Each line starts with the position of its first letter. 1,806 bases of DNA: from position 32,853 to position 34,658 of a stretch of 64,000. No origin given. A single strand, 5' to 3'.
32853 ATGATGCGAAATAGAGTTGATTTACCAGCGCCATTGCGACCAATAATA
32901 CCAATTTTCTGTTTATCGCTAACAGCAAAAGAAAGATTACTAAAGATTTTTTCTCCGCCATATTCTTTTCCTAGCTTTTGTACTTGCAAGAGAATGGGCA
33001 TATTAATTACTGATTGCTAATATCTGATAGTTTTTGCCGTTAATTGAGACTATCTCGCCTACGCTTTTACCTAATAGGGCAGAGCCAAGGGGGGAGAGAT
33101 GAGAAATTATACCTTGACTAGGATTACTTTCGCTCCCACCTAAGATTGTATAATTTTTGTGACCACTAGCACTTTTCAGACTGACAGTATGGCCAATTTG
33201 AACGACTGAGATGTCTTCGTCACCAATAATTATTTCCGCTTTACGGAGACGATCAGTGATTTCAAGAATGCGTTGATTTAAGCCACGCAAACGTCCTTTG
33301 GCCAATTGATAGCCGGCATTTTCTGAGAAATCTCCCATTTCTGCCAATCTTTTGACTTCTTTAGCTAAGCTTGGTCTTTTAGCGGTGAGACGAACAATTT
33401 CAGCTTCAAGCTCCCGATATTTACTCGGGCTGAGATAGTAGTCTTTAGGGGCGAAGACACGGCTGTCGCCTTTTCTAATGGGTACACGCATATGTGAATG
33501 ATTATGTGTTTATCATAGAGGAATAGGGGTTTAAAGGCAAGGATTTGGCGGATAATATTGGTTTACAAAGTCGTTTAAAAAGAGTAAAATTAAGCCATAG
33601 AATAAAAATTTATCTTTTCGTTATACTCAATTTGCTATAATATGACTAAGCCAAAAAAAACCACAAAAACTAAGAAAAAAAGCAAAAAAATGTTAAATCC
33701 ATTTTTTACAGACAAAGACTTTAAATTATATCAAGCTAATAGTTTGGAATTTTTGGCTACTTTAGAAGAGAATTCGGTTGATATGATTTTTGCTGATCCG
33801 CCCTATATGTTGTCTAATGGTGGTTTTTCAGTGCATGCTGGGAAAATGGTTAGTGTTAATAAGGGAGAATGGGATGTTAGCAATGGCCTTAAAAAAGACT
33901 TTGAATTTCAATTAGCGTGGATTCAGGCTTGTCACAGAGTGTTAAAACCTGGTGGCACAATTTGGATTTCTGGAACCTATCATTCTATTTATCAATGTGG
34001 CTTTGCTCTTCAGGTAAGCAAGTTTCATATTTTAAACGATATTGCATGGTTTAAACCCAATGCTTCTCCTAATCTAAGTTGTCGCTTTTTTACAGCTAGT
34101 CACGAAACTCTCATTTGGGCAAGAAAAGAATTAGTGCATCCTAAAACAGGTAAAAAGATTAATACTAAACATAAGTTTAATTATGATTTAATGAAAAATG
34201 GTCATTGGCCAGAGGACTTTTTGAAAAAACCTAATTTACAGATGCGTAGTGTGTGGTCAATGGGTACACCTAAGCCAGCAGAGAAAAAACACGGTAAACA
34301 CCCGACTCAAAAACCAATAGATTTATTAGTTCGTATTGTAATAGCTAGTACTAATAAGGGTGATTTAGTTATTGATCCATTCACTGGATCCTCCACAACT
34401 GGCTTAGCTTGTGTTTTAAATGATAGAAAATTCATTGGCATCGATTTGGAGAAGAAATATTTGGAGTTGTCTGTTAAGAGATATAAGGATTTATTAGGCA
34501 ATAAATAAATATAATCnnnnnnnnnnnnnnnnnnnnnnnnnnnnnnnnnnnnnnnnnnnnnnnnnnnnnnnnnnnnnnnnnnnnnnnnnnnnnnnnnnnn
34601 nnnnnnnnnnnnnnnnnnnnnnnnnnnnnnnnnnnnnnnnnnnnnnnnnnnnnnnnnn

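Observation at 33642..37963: Four-gene, AT-rich restriction island: DpnA-like MTase, GmrSD-like protein, DpnII-family REase, membrane NERD protein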

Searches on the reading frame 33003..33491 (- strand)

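Call 3: search_protein_families(library=pfam, proteins=[window:33003-33491:-], max_evalue=0.01)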
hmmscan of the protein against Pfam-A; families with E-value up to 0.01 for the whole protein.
window:33003-33491:- (162 aa): 2 families
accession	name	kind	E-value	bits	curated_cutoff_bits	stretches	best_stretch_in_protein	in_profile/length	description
PF01272.25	GreA_GreB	-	1.6e-16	60.5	26.9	1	95-161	4-76/77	Transcription elongation factor, GreA/GreB, C-term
PF03449.20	GreA_GreB_N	-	2.1e-16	60.3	24.5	1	19-87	2-71/71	Transcription elongation factor, N-terminal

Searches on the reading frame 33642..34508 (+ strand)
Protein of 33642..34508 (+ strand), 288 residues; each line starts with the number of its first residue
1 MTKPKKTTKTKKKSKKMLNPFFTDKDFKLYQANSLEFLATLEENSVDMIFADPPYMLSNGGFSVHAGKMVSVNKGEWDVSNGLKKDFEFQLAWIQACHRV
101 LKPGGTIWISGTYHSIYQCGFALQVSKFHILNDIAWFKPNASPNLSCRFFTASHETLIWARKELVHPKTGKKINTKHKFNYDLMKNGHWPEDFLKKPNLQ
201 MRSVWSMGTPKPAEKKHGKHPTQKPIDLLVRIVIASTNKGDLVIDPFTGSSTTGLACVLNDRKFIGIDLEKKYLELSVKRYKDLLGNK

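Call 3: search_protein_families(library=pfam, proteins=[window:33642-34508:+], max_evalue=0.01)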
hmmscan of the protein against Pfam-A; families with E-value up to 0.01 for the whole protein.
window:33642-34508:+ (288 aa): 5 families
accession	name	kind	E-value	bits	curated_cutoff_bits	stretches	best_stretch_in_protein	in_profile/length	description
PF01555.25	N6_N4_Mtase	-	2.4e-53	181.8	26.7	1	46-278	1-220/221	DNA methylase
PF13847.12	Methyltransf_31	-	0.00078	19.6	27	0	26-110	55-110/145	Methyltransferase domain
PF02384.22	N6_Mtase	-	0.0023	17.7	20.4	0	25-109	105-181/311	N-6 DNA Methylase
PF02086.21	MethyltransfD12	-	0.0026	18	22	0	8-65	141-195/253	D12 class N6 adenine-specific DNA methyltransferase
PF03602.21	Cons_hypoth95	-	0.0038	17.4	24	0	26-58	92-126/182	Conserved hypothetical protein 95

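Call 4: search_protein_families(library=padloc, proteins=[window:33642-34508:+], max_evalue=0.01)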
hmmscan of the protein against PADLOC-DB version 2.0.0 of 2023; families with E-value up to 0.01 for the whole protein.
window:33642-34508:+ (288 aa): 70 families (the best 25 are shown)
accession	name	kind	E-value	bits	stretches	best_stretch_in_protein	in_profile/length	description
PDLC03371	MTase_II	-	2.4e-90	300.6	1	21-283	5-254/260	Type II methyltransferase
PDLC03216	MTase_II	-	5.2e-66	221.1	1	28-283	13-257/364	Type II methyltransferase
PDLC03738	oMTase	-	2.1e-60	202.4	1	29-282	23-266/376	orphan methyltransferase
PDLC03302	MTase_II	-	1.5e-52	177.2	1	28-281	6-260/626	Type II methyltransferase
PDLC03299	MTase_II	-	4.9e-41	139.1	1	21-281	9-257/296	Type II methyltransferase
PDLC03387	MTase_II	-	1.8e-29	100.8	1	119-283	131-277/289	Type II methyltransferase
PDLC03320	MTase_II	-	4e-29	99.7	1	20-284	26-277/289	Type II methyltransferase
PDLC03265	MTase_II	-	1.1e-28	98.6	2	199-285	249-332/333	Type II methyltransferase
PDLC03339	MTase_II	-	4.4e-26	89.6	2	196-282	186-272/399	Type II methyltransferase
PDLC03279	MTase_II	-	1e-25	88.1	1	25-281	355-584/587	Type II methyltransferase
PDLC03230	MTase_II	-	5.3e-24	83.2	1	25-277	34-278/360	Type II methyltransferase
PDLC03353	MTase_II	-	1.7e-23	81.5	1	25-281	8-250/260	Type II methyltransferase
PDLC03238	MTase_II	-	1.2e-22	78.5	1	10-270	107-354/428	Type II methyltransferase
PDLC03300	MTase_II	-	6.4e-21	72.7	2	97-282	97-277/302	Type II methyltransferase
PDLC03229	MTase_II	-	2e-19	67.7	1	199-287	322-406/436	Type II methyltransferase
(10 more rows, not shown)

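Call 5: search_protein_families(library=ncbifam, proteins=[window:33642-34508:+], max_evalue=0.01)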
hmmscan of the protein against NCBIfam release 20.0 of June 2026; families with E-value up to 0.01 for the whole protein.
window:33642-34508:+ (288 aa): 3 families
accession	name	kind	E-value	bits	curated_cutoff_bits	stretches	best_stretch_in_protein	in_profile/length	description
NF050803.1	DnaMtaseCcrMCaul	equivalog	6.6e-61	206.1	830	1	29-282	6-248/350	adenine-specific DNA-methyltransferase CcrM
NF008572.0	PRK11524.1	equivalog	1.8e-32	112.7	292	1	21-282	9-257/294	adenine-specific DNA-methyltransferase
NF010253.0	PRK13699.1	subfamily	1.3e-15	57.7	244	2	219-281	143-205/226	DNA methyltransferase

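Call 41: search_solved_structures(query=window:33642-34508:+, max_evalue=0.00001)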
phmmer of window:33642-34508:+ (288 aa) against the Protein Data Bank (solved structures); distinct sequences matched with E-value up to 0.00001: 12.
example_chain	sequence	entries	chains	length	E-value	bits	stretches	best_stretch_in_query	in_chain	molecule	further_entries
6pbd_A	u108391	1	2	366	5.5e-47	163.6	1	33-280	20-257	Modification methylase CcrMI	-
5hek_A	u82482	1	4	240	4.2e-26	95.1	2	209-282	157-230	Adenine specific DNA methyltransferase (DpnA)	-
5hfj_A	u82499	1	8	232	5.2e-26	94.7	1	28-280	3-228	Adenine specific DNA methyltransferase (DpnA)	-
8urk_A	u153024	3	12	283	2.7e-20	76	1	28-281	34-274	Methyltransferase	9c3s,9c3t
9c3u_A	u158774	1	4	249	2.8e-20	75.9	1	29-280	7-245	Methyltransferase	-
1g60_A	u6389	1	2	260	2.9e-19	72.6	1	28-275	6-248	Adenine-specific Methyltransferase MboIIA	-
8s9n_A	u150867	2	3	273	5e-16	62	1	16-278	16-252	DNA cytosine-N4 methyltransferase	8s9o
8s9m_A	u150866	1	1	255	1.3e-15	60.6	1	31-277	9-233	DNA cytosine-N4 methyltransferase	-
1nw8_A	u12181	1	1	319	3.3e-12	49.5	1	33-275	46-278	MODIFICATION METHYLASE RSRI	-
1eg2_A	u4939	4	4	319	3.7e-12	49.3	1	33-275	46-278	MODIFICATION METHYLASE RSRI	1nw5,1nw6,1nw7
1boo_A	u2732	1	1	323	4.9e-09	39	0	219-283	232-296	PROTEIN (N-4 CYTOSINE-SPECIFIC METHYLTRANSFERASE PVU II)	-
2zie_A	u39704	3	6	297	1.3e-08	37.7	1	128-281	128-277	Putative modification methylase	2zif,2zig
